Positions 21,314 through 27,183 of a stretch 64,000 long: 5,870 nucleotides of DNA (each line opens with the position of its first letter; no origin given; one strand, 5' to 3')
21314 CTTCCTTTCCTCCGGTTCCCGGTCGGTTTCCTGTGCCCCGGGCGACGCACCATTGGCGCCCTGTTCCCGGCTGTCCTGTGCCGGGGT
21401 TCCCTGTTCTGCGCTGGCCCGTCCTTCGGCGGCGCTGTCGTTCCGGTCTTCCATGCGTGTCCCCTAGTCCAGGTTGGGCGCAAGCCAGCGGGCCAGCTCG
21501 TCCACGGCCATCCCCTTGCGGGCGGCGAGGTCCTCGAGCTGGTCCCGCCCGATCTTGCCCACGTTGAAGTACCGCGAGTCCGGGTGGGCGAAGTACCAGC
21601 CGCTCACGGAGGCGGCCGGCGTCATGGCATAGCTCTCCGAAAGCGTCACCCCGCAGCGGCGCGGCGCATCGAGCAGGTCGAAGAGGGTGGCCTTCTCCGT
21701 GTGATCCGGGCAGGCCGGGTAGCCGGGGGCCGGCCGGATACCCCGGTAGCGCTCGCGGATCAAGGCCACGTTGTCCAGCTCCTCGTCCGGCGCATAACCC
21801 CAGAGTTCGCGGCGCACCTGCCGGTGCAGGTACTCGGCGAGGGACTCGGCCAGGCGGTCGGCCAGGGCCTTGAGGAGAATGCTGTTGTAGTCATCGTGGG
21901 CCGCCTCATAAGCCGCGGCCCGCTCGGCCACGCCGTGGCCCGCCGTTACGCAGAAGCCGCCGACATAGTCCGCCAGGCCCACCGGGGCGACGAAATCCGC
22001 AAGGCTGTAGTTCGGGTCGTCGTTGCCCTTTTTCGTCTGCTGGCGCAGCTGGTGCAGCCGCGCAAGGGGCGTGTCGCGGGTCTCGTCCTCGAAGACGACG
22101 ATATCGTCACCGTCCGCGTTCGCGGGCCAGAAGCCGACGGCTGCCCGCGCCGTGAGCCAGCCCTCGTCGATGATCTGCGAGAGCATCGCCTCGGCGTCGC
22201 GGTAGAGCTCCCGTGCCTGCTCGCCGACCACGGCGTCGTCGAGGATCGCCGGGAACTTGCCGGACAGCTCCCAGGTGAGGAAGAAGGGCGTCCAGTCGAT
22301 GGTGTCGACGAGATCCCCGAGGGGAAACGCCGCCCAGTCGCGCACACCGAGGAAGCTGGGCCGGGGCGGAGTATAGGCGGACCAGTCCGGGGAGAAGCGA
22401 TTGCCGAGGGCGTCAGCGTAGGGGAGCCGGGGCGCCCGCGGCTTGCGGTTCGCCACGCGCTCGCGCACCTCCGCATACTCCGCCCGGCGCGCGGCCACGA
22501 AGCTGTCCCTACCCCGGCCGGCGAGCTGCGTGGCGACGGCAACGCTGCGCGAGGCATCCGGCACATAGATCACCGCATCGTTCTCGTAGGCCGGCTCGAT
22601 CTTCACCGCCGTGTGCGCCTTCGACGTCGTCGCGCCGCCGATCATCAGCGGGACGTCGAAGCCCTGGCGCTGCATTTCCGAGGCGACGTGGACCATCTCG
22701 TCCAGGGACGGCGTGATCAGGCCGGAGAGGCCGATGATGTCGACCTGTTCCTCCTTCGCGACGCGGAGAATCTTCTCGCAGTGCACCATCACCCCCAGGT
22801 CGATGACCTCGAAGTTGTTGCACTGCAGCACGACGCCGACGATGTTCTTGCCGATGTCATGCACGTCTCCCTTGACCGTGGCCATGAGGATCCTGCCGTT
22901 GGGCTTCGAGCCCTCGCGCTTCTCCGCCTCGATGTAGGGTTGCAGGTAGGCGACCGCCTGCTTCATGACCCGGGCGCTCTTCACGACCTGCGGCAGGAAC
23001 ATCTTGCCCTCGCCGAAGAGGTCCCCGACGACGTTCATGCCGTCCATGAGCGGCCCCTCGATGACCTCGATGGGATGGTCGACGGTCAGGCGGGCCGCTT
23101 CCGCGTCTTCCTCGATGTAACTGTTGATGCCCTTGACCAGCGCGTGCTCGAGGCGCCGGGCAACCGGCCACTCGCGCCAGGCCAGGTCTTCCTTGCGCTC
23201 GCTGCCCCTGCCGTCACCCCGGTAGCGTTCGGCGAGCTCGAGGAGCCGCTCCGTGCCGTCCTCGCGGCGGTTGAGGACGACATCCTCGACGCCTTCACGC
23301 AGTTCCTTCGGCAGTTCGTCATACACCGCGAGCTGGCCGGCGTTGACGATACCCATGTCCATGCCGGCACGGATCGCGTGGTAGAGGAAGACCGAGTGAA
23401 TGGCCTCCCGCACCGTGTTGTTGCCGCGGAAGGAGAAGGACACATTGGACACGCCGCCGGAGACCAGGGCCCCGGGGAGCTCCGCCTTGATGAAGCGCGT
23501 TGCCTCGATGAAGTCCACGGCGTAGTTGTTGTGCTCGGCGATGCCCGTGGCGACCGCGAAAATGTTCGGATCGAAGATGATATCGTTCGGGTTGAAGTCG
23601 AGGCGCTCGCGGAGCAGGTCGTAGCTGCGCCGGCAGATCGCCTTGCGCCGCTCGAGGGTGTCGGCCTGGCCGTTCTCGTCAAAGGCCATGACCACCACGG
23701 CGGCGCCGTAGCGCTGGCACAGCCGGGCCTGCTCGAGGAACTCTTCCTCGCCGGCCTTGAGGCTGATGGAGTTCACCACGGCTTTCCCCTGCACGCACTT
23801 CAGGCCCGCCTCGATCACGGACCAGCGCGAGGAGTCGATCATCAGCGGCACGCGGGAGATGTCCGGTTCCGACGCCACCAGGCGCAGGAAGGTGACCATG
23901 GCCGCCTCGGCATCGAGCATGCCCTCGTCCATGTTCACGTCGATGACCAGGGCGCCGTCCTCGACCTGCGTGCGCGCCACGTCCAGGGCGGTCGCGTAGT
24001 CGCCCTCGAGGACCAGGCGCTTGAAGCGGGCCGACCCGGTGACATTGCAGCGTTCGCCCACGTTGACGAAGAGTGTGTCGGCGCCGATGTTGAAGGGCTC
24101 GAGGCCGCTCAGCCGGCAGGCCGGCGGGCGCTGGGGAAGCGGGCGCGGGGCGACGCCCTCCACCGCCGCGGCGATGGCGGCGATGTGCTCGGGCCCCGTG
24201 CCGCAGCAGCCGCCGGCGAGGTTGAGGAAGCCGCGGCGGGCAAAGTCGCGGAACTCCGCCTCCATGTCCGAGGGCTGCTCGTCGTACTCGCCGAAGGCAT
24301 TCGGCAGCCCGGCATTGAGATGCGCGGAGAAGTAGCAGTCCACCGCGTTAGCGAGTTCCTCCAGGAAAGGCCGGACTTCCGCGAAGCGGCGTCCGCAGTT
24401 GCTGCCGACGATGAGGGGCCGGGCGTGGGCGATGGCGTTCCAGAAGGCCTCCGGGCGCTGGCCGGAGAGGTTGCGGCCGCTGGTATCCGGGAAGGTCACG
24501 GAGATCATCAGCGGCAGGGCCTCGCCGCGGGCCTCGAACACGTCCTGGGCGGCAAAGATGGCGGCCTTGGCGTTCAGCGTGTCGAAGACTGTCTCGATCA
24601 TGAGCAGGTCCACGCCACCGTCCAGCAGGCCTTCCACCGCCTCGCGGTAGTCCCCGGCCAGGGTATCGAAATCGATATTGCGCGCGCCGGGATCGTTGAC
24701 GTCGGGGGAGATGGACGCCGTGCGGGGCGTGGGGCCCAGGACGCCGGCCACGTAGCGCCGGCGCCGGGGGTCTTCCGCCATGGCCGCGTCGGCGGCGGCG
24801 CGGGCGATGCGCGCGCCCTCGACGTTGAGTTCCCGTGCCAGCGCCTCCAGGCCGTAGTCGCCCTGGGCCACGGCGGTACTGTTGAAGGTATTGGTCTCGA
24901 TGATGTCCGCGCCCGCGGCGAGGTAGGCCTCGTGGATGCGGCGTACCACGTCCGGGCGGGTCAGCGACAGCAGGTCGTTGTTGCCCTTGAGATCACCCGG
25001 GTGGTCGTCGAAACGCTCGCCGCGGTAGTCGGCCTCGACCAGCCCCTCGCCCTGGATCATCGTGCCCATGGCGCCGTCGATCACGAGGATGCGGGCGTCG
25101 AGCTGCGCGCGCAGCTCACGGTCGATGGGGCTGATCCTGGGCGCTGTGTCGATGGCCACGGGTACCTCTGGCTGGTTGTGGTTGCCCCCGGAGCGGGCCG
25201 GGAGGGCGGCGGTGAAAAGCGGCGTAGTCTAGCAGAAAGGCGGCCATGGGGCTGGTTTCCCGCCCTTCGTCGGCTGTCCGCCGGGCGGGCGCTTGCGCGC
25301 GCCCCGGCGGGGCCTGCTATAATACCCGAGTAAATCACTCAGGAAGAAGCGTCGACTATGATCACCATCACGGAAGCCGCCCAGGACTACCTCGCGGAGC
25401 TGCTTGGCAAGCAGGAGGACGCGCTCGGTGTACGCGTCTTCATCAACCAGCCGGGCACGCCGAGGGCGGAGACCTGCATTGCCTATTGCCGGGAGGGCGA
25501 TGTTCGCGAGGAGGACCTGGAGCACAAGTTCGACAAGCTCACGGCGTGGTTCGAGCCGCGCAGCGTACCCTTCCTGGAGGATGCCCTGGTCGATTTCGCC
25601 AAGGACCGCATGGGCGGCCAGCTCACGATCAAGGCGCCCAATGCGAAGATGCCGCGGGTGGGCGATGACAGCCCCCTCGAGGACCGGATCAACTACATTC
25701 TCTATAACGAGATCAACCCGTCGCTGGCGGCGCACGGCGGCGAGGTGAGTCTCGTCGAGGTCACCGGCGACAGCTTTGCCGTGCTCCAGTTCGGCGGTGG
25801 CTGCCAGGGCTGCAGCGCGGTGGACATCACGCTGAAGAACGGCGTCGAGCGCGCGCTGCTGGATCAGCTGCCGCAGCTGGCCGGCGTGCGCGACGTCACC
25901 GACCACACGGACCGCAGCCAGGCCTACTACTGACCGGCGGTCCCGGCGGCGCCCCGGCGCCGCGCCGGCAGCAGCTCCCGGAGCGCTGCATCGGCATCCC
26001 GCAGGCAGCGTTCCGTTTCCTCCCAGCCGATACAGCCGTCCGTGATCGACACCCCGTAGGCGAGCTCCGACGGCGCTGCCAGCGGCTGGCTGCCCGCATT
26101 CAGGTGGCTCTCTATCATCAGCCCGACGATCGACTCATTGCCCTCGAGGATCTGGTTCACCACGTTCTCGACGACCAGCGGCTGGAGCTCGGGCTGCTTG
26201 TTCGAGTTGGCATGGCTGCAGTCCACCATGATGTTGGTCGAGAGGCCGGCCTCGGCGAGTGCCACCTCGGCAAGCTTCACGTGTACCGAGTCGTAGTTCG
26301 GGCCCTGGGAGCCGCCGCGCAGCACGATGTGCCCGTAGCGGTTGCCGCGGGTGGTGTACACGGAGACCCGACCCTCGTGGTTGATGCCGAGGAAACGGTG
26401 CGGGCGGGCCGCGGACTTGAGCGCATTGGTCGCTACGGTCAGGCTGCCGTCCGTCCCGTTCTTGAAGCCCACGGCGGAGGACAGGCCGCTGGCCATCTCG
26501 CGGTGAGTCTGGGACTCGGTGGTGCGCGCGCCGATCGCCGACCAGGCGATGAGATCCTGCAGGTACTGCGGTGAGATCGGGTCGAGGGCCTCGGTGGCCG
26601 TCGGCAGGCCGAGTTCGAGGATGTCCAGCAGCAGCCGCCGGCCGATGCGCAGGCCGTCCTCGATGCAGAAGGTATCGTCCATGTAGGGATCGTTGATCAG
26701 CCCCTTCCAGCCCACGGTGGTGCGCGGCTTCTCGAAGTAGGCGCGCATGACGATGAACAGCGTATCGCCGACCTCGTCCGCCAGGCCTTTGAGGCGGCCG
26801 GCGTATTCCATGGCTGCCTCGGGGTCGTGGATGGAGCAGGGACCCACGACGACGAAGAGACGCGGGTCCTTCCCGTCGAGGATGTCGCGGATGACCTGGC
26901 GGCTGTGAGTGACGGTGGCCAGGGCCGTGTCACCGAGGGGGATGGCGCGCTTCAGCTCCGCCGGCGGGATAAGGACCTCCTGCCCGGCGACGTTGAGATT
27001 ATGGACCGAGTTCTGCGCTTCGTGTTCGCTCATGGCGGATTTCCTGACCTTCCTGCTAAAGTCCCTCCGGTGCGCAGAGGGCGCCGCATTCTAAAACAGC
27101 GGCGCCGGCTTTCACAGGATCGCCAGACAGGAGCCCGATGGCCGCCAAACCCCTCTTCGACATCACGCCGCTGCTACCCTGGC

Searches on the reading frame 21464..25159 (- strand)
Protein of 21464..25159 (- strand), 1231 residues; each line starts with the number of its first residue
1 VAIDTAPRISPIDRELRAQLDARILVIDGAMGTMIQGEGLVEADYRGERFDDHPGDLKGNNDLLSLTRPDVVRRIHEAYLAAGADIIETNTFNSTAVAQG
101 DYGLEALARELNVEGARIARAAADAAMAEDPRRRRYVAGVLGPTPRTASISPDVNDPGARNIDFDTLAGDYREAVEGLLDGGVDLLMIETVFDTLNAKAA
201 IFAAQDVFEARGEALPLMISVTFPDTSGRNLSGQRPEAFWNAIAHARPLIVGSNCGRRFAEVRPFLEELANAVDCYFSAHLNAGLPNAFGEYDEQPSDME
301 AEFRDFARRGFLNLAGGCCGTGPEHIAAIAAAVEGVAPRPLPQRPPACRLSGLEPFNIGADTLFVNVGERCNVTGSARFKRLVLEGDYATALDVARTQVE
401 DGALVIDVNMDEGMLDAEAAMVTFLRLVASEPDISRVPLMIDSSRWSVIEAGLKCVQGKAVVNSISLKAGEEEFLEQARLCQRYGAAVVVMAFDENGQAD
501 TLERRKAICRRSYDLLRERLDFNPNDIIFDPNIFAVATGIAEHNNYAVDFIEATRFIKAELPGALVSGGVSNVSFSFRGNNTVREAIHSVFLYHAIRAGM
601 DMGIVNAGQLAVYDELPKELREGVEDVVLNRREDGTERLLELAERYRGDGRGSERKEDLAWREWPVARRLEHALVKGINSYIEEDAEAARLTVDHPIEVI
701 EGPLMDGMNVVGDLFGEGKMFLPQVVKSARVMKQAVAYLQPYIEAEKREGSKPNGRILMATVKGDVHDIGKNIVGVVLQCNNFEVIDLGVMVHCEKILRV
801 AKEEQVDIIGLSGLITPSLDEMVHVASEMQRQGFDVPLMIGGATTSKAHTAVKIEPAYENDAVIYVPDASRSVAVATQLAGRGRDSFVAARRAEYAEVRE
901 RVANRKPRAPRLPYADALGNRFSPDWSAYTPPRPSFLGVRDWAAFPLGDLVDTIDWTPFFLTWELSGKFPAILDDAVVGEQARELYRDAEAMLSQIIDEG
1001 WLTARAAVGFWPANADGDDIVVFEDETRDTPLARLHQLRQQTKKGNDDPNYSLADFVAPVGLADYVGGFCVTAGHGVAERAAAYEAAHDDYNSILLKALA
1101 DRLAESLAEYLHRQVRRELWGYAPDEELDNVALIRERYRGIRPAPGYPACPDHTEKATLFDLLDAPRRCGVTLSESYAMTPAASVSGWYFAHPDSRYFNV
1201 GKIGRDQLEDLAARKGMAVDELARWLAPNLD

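Call 88: search_protein_families(library=pfam, proteins=[window:21464-25159:-], max_evalue=0.00001)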
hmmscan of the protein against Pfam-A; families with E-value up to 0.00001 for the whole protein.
window:21464-25159:- (1231 aa): 5 families
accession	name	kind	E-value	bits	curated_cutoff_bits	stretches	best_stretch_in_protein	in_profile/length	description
PF02965.22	Met_synt_B12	-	3.4e-125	417.4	25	1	947-1216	2-273/273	Vitamin B12 dependent methionine synthase, activation domain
PF02574.22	S-methyl_trans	-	1.3e-86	291.4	22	1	25-333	1-283/283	Homocysteine S-methyltransferase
PF00809.28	Pterin_bind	-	2e-57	195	25.5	1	368-606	1-244/244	Pterin binding enzyme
PF02607.22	B12-binding_2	-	8e-24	84.1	23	1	667-739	2-73/74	B12 binding domain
PF02310.24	B12-binding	-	4.8e-21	75.3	32.1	1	755-849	1-95/121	B12 binding domain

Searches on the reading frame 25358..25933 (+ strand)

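Call 88: search_protein_families(library=pfam, proteins=[window:25358-25933:+], max_evalue=0.00001)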
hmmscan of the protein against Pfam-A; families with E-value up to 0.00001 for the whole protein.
window:25358-25933:+ (191 aa): 2 families
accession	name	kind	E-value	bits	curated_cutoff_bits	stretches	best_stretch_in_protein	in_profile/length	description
PF01106.22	NifU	-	7e-18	65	27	1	111-177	1-66/67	NifU-like domain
PF01521.26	Fe-S_biosyn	-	7.6e-09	36.2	26.3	1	2-97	3-103/110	Iron-sulphur cluster biosynthesis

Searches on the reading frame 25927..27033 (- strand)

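Call 88: search_protein_families(library=pfam, proteins=[window:25927-27033:-], max_evalue=0.00001)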
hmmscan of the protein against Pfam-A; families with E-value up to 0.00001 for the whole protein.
window:25927-27033:- (368 aa): 1 family
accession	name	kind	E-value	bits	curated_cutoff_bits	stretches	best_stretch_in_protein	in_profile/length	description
PF00793.26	DAHP_synth_1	-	5.4e-88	294.8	25.5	1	46-343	8-268/270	DAHP synthetase I family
